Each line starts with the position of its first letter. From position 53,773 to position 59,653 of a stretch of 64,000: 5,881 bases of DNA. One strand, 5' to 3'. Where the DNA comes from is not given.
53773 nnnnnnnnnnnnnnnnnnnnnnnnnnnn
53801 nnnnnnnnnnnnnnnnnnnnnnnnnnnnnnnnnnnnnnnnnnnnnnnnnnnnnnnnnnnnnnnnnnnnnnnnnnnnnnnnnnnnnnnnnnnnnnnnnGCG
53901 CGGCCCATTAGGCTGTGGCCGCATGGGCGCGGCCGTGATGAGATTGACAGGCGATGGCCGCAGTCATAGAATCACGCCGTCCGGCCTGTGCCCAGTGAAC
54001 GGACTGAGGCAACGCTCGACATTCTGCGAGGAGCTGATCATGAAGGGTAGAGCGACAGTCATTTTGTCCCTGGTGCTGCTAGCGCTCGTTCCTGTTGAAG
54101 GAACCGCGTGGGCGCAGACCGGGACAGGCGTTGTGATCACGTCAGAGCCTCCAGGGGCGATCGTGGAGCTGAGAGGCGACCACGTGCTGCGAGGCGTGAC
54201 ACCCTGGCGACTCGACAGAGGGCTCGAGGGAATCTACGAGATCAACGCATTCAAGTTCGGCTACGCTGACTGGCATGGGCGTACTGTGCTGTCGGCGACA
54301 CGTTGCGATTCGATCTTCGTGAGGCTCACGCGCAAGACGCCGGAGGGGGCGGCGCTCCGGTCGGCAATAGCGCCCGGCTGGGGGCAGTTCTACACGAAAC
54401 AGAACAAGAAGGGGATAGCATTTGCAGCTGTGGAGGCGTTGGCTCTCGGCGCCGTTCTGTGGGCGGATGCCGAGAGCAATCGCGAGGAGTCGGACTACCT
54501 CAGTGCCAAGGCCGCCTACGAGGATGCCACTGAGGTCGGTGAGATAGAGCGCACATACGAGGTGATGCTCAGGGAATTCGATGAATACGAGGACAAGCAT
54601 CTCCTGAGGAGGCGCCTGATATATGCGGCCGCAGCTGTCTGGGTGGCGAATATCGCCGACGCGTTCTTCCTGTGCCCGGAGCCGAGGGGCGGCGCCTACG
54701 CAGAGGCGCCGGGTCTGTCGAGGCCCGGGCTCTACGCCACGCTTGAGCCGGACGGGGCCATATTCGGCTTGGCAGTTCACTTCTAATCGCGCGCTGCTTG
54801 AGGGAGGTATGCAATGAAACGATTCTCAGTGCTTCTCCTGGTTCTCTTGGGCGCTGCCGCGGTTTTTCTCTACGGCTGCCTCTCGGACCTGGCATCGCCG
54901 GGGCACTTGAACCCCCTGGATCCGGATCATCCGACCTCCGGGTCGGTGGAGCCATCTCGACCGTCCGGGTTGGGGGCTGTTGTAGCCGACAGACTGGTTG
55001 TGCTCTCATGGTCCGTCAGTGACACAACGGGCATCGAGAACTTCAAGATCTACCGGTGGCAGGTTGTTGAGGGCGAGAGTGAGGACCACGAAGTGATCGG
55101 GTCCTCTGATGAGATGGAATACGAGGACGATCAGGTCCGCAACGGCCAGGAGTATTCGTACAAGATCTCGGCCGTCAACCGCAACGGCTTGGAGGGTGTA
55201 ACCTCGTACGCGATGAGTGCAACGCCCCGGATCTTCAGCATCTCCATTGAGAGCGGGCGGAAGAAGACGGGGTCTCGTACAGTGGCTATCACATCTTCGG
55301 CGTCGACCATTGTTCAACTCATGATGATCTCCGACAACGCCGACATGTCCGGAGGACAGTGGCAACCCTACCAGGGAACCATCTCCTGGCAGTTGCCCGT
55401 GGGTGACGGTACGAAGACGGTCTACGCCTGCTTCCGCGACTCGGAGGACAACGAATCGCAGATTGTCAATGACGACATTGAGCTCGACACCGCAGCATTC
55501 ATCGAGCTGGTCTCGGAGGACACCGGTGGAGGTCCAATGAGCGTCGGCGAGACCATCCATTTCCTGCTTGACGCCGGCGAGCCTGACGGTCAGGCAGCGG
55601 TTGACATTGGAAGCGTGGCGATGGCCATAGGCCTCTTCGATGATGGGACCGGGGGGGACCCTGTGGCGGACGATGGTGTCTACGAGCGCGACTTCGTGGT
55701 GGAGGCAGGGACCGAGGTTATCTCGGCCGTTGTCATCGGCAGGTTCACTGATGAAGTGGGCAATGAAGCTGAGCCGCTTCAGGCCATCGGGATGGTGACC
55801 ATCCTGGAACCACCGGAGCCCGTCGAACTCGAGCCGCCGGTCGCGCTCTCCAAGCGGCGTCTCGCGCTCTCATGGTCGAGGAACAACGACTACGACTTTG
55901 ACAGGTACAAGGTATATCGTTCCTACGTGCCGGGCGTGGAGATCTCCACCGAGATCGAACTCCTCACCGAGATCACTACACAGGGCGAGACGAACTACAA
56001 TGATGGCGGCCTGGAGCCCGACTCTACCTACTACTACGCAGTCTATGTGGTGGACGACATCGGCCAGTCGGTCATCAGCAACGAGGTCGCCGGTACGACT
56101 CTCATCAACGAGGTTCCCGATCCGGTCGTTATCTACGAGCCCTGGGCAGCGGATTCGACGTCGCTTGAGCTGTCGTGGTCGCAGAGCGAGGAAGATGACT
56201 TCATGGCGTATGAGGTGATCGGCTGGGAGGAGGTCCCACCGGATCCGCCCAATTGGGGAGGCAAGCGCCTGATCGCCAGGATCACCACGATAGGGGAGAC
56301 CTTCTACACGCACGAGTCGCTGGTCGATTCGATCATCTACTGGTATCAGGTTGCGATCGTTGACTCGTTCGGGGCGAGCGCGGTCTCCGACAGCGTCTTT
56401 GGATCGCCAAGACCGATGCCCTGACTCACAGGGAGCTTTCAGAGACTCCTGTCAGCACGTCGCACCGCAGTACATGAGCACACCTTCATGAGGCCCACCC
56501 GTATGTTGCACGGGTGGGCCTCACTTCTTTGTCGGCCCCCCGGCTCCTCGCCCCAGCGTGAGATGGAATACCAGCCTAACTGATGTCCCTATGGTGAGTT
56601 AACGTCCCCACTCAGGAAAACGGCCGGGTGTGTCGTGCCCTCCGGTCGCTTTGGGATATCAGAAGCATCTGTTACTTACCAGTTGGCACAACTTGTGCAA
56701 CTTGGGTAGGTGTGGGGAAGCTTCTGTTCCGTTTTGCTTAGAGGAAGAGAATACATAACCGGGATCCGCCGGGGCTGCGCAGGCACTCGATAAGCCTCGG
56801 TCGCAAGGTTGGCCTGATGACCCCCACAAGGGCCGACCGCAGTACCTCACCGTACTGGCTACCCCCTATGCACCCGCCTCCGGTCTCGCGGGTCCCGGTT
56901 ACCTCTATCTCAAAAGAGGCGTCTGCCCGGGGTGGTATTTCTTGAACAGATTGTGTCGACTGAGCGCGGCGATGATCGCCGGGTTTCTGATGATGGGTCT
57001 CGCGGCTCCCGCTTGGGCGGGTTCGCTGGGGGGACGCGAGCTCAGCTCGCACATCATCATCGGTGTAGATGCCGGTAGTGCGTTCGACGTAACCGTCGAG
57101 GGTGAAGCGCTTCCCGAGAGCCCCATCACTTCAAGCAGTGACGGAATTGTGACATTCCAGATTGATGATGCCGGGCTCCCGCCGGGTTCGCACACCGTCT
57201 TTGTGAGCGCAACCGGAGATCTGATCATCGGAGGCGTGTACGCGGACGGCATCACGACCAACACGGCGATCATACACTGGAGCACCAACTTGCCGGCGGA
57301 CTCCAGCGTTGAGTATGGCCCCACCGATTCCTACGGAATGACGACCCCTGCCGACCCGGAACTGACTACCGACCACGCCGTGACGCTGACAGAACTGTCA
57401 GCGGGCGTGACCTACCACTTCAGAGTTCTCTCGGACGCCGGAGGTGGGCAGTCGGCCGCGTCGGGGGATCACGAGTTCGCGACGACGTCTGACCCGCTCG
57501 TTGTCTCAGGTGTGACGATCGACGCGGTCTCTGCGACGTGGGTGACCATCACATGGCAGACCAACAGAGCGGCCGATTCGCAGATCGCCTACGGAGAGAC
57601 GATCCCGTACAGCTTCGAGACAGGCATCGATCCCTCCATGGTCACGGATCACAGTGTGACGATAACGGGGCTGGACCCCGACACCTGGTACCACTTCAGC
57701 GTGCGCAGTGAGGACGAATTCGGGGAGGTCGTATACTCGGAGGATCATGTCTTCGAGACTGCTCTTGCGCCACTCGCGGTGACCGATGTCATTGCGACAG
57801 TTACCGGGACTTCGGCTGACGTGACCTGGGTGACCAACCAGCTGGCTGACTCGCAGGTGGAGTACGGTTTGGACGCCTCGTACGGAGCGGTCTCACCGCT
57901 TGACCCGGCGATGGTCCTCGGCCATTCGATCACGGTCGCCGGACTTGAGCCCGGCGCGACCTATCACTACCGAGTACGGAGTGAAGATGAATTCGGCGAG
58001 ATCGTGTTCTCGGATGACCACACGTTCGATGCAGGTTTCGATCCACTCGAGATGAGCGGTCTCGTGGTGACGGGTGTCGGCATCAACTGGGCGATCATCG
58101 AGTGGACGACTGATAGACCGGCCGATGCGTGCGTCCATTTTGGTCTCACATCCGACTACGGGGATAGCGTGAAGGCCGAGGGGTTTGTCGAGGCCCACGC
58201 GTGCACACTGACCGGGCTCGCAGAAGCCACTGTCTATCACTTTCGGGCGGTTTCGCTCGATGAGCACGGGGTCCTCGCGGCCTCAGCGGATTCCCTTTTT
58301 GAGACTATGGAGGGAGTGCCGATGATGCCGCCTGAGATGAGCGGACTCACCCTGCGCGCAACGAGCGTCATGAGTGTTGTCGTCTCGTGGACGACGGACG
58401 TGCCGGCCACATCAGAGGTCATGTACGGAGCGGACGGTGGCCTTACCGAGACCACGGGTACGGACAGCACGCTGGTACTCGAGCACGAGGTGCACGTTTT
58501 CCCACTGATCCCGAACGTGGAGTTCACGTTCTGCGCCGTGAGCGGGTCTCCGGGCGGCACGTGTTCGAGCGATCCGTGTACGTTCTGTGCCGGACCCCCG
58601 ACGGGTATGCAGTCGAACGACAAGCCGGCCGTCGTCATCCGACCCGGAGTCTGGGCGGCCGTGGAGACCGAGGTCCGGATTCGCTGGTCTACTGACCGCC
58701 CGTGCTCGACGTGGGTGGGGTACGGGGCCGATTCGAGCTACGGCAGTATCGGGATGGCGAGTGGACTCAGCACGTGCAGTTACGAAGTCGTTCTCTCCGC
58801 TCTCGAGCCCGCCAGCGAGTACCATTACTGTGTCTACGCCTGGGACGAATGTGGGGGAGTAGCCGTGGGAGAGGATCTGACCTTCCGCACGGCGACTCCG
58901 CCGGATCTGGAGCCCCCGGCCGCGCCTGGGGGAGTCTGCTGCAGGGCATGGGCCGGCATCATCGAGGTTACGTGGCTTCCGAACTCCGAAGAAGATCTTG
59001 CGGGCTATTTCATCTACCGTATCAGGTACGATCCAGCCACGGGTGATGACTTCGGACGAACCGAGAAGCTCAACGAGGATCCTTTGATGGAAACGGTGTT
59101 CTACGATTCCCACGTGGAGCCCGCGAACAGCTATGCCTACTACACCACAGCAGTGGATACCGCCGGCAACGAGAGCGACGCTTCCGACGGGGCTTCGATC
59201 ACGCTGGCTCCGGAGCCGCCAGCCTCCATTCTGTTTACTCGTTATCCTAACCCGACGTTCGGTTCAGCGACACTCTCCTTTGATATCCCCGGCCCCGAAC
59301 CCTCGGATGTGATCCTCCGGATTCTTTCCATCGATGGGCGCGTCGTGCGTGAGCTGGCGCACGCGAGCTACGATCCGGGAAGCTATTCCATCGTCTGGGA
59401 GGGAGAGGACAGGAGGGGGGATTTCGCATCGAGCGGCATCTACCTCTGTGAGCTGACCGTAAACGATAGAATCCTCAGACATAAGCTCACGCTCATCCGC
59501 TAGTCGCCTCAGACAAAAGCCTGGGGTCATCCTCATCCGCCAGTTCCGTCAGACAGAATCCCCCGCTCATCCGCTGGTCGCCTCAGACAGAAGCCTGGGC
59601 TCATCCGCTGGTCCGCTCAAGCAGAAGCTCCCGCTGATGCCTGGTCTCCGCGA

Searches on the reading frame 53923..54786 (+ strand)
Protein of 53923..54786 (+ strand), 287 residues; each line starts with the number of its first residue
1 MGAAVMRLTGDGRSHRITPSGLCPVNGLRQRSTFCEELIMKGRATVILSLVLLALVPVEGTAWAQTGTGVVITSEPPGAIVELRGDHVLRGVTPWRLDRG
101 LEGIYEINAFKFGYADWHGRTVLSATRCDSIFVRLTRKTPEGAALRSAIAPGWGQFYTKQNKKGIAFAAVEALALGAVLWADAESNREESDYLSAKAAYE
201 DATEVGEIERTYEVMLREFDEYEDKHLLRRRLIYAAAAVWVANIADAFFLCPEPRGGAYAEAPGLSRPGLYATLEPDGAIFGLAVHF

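Call 3: search_protein_families(library=pfam, proteins=[window:53923-54786:+], max_evalue=0.01)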
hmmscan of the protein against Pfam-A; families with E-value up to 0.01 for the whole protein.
window:53923-54786:+ (287 aa): 2 families
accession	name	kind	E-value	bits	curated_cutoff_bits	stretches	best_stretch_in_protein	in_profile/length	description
PF18935.5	DUF5683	-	4.6e-08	33.7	26.7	1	138-247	3-109/151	Family of unknown function (DUF5683)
PF08308.17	PEGA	-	0.0003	21.1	20.8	1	70-135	4-67/71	PEGA domain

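Call 4: search_protein_families(library=ncbifam, proteins=[window:53923-54786:+], max_evalue=0.01)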
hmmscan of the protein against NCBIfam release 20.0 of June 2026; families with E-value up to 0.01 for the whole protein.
window:53923-54786:+ (287 aa): 1 family
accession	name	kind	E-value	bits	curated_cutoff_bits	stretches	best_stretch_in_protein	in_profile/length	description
NF047756.1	LIC11435_fam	equivalog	1.3e-07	30.8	380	1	142-206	193-251/360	LIC11435 family protein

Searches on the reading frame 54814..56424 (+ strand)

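Call 3: search_protein_families(library=pfam, proteins=[window:54814-56424:+], max_evalue=0.01)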
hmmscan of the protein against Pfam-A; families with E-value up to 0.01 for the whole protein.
window:54814-56424:+ (536 aa): 2 families
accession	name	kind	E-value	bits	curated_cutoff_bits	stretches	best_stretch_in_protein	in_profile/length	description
PF00041.27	fn3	-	1.9e-11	44.4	25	2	346-426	12-82/84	Fibronectin type III domain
PF24489.1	Ig_J_second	-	0.0052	17.2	27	0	368-422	33-87/105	Tip attachment protein J second Ig-like domain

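Call 4: search_protein_families(library=ncbifam, proteins=[window:54814-56424:+], max_evalue=0.01)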
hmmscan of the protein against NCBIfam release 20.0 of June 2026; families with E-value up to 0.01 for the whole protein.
window:54814-56424:+ (536 aa): 2 families
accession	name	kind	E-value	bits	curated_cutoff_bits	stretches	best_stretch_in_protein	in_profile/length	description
NF041611.1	exoglucan_CbhB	equivalog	2.9e-08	32.2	1950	2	347-523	719-876/997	exoglucanase CbhB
NF041940.1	choice_anch_X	domain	1.5e-07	31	25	1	274-298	3-27/37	choice-of-anchor X domain-containing protein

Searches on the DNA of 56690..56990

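Call 87: search_rna_families(source=window, start=56690, end=56990, threshold=evalue, max_evalue=10, show_alignments=2)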
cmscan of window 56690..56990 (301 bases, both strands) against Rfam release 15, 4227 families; matches with E-value up to 10: 1.
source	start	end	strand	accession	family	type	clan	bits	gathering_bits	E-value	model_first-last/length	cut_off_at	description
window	56769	56813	+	RF03086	chrB-b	Cis-reg;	-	13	36.5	2.2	1-49/49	no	chrB-b RNA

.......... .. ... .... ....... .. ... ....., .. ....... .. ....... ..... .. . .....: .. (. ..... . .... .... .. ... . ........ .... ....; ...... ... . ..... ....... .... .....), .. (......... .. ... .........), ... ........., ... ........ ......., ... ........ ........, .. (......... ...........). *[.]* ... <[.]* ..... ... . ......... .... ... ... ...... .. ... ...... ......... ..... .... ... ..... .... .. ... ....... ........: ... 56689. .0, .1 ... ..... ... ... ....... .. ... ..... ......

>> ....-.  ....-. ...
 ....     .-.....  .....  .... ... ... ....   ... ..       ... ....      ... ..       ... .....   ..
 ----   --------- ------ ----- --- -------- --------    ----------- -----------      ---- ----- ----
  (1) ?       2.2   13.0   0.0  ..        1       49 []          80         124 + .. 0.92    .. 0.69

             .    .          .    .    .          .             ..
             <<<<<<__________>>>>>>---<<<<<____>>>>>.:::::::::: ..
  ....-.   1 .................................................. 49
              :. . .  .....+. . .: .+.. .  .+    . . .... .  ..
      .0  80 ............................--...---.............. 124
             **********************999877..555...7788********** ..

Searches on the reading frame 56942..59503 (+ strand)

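Call 61: search_protein_families(library=pfam, proteins=[window:56942-59503:+], max_evalue=0.0001)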
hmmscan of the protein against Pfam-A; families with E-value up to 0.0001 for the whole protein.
window:56942-59503:+ (853 aa): 6 families
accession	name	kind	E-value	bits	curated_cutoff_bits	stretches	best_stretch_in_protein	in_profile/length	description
PF16656.11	Pur_ac_phosph_N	-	2.5e-36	124.6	30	3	283-362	4-91/93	Purple acid Phosphatase, N-terminal domain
PF00041.27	fn3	-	2.6e-29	101.7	25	1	188-267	3-79/84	Fibronectin type III domain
PF16655.11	PhoD_N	-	1.6e-10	41.8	30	0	329-349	60-80/90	PhoD-like phosphatase, N-terminal domain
PF25059.1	FN3_DSCAM-DSCAML_C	-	1.7e-10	41.5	39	0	235-263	43-71/89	DSCAM/DSCAML C-terminal Fn3-like domain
PF13860.13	FlgD_ig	-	4.9e-09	36.5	27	1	772-840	6-75/79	FlgD Ig-like domain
PF25788.1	Ig_Rha78A_N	-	9.3e-05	23.1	27.4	0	243-275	70-103/105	Rha78A-like, N-terminal immunoglobulin domain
